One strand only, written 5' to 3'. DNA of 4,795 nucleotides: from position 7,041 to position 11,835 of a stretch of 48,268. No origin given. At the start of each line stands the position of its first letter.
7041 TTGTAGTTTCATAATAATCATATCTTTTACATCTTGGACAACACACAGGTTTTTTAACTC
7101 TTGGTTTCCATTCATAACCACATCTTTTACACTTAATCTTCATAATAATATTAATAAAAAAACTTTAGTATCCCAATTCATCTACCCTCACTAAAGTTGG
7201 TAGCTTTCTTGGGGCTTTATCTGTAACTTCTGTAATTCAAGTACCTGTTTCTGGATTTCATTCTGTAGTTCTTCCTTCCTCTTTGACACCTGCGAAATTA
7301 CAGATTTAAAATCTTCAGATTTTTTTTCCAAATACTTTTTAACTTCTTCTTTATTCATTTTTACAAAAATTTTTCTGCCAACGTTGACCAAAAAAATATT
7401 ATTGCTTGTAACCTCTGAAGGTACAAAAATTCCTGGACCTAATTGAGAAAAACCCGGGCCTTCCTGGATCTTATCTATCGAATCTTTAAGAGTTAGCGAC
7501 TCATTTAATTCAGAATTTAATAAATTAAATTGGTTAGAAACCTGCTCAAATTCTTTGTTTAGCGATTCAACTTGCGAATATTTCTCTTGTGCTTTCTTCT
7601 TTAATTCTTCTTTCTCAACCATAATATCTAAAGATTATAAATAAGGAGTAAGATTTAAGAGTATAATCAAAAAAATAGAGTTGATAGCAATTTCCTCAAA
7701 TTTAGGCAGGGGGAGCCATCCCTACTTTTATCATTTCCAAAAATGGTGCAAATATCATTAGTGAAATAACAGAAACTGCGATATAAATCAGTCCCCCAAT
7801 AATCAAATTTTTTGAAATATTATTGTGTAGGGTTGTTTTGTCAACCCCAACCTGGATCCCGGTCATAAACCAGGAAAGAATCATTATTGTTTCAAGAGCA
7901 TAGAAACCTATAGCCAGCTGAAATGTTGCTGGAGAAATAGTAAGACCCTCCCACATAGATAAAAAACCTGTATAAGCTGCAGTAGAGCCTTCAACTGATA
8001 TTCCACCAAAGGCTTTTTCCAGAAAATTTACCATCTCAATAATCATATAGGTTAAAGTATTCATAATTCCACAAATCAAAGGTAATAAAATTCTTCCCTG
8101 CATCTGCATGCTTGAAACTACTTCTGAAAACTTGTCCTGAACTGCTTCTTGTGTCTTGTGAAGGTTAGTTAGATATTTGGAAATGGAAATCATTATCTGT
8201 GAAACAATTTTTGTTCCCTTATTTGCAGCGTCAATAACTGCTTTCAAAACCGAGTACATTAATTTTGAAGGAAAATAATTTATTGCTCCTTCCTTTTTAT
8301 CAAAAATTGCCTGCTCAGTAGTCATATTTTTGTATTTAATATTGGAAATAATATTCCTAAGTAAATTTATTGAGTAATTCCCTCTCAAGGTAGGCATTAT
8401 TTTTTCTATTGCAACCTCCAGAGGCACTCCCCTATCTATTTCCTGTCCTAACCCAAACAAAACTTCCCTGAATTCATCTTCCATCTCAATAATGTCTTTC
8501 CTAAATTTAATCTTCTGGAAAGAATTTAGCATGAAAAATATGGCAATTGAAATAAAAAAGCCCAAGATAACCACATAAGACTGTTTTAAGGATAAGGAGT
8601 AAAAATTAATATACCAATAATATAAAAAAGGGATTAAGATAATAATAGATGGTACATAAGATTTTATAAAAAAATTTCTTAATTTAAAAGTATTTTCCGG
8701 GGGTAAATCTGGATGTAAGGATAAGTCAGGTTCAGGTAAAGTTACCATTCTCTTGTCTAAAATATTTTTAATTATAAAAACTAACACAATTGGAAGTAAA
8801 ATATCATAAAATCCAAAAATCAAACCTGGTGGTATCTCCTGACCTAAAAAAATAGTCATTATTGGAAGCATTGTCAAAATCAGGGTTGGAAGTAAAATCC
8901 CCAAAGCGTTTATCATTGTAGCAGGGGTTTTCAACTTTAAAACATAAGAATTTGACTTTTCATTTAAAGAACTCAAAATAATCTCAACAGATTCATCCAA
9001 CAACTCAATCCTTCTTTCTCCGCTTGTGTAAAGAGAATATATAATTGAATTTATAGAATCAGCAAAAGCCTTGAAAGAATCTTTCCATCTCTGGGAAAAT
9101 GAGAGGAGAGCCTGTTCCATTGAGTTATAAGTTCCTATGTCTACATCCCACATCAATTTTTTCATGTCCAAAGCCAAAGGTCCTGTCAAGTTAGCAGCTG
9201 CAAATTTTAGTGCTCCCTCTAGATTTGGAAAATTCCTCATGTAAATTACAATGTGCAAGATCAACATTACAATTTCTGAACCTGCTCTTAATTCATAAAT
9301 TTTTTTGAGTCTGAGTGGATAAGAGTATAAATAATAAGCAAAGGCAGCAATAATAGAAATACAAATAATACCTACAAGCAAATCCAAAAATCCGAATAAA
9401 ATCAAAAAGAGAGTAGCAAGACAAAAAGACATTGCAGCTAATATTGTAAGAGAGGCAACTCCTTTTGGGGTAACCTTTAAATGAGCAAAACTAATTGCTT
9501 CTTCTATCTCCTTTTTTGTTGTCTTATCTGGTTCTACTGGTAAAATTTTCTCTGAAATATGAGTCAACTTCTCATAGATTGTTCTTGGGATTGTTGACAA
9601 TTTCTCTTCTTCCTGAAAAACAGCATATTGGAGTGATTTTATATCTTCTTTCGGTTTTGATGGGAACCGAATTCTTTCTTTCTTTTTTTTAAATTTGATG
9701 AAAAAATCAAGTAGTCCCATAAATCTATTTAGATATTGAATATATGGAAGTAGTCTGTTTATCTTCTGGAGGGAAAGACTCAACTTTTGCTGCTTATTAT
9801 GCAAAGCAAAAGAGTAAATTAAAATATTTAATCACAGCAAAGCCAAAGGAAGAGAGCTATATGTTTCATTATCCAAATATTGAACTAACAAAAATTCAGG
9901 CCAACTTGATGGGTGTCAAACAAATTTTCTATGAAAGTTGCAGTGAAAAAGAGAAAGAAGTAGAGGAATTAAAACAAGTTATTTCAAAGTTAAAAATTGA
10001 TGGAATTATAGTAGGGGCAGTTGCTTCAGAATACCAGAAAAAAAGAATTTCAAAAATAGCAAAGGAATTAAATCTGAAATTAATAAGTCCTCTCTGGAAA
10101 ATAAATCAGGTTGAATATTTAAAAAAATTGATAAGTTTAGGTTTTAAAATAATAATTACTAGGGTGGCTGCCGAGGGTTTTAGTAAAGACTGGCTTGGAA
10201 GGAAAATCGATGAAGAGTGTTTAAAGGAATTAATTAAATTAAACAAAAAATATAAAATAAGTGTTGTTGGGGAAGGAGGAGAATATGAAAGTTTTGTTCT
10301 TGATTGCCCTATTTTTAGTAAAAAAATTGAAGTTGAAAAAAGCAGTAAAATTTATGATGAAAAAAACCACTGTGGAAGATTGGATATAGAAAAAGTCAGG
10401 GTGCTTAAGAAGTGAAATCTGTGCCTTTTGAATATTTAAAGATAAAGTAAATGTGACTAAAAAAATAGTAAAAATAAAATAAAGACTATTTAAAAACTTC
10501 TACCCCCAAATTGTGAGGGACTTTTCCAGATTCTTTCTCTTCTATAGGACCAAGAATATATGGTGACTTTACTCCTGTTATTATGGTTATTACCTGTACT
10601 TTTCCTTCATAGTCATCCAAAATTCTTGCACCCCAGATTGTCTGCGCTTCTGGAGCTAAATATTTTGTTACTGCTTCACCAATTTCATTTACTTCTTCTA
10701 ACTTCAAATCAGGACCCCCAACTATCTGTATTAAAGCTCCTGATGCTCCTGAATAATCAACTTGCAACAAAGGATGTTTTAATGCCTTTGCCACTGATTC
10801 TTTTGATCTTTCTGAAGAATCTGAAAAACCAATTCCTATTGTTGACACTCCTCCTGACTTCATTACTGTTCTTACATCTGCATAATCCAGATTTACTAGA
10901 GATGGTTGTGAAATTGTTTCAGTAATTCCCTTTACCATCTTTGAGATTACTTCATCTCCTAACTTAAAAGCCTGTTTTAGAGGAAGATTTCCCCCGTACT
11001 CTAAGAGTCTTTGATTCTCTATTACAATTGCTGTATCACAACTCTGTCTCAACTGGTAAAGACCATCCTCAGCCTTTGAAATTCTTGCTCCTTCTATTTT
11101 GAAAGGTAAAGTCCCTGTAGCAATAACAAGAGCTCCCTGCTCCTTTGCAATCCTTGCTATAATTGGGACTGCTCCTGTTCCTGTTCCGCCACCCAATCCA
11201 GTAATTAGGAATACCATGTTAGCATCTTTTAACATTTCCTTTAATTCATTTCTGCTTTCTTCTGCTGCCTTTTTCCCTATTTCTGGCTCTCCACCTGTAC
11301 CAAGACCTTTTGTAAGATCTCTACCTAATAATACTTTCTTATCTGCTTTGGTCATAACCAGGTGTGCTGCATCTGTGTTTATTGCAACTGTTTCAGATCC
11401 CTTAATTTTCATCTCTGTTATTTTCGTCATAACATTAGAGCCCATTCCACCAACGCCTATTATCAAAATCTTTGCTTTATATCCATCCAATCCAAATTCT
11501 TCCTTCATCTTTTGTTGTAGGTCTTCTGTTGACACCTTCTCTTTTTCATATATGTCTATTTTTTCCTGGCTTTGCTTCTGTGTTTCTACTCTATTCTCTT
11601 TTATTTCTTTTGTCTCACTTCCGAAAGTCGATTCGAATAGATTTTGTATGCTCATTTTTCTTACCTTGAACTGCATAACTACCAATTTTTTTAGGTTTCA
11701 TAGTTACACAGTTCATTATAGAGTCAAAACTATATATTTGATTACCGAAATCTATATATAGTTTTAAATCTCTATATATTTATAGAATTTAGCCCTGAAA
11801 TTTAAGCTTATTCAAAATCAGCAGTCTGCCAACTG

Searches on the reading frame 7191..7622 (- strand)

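Call 59: search_protein_families(library=pfam, proteins=[window:7191-7622:-], max_evalue=0.01)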
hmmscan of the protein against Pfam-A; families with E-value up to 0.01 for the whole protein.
window:7191-7622:- (143 aa): 2 families
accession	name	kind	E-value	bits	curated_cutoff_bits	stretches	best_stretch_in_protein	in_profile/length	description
PF02996.22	Prefoldin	-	2.1e-11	44.2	23.2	1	22-135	2-119/120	Prefoldin subunit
PF01920.25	Prefoldin_2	-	1.5e-05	25.4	27.6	1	84-134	53-103/106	Prefoldin subunit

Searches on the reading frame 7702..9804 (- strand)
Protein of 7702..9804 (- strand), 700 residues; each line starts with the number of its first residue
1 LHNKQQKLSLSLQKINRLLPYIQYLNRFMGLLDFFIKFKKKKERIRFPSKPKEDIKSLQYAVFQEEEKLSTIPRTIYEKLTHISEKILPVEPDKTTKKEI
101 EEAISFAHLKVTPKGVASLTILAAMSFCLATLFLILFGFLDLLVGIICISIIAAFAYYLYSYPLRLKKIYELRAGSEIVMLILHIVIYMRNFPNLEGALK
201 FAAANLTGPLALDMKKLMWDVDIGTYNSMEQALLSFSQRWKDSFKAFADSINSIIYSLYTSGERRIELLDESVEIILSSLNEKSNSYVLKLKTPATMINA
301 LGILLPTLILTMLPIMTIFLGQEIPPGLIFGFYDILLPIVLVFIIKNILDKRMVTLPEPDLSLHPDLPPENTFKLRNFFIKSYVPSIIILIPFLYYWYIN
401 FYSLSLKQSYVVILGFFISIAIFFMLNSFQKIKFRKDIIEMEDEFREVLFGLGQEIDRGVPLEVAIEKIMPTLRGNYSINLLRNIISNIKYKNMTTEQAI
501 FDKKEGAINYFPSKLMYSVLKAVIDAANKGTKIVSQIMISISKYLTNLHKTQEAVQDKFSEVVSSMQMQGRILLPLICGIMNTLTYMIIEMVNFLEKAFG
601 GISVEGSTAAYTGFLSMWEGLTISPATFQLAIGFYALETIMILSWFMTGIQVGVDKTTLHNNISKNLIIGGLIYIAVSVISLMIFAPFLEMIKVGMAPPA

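Call 12: search_protein_families(library=pfam, proteins=[window:7702-9804:-])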
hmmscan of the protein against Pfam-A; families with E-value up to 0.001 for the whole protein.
window:7702-9804:- (700 aa): 0 families

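Call 60: search_protein_families(library=pfam, proteins=[window:7702-9804:-], max_evalue=10)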
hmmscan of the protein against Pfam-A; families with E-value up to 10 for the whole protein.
window:7702-9804:- (700 aa): 2 families
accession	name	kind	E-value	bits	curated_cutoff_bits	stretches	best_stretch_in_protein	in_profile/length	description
PF09718.15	Tape_meas_lam_C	-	0.22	12.1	23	1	225-252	32-59/76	Lambda phage tail tape-measure protein (Tape_meas_lam_C)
PF12731.12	Mating_N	-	0.57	10.7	21.4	0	232-283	35-82/95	Mating-type protein beta 1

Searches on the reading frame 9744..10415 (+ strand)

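Call 59: search_protein_families(library=pfam, proteins=[window:9744-10415:+], max_evalue=0.01)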
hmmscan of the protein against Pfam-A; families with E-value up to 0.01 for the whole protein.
window:9744-10415:+ (223 aa): 1 family
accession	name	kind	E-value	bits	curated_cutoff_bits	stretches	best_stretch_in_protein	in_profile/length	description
PF01902.24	Diphthami_syn_2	-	6.2e-66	222.5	23.2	1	1-219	1-218/219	Diphthamide synthase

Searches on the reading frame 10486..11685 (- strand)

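Call 12: search_protein_families(library=pfam, proteins=[window:10486-11685:-])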
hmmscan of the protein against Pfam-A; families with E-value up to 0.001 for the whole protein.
window:10486-11685:- (399 aa): 2 families
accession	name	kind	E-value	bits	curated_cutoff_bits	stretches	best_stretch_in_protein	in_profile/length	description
PF00091.31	Tubulin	-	1.3e-41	143.4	33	1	72-229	1-187/190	Tubulin/FtsZ family, GTPase domain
PF12327.13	FtsZ_C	-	2.5e-28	98.7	27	1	279-373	1-95/95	FtsZ family, C-terminal domain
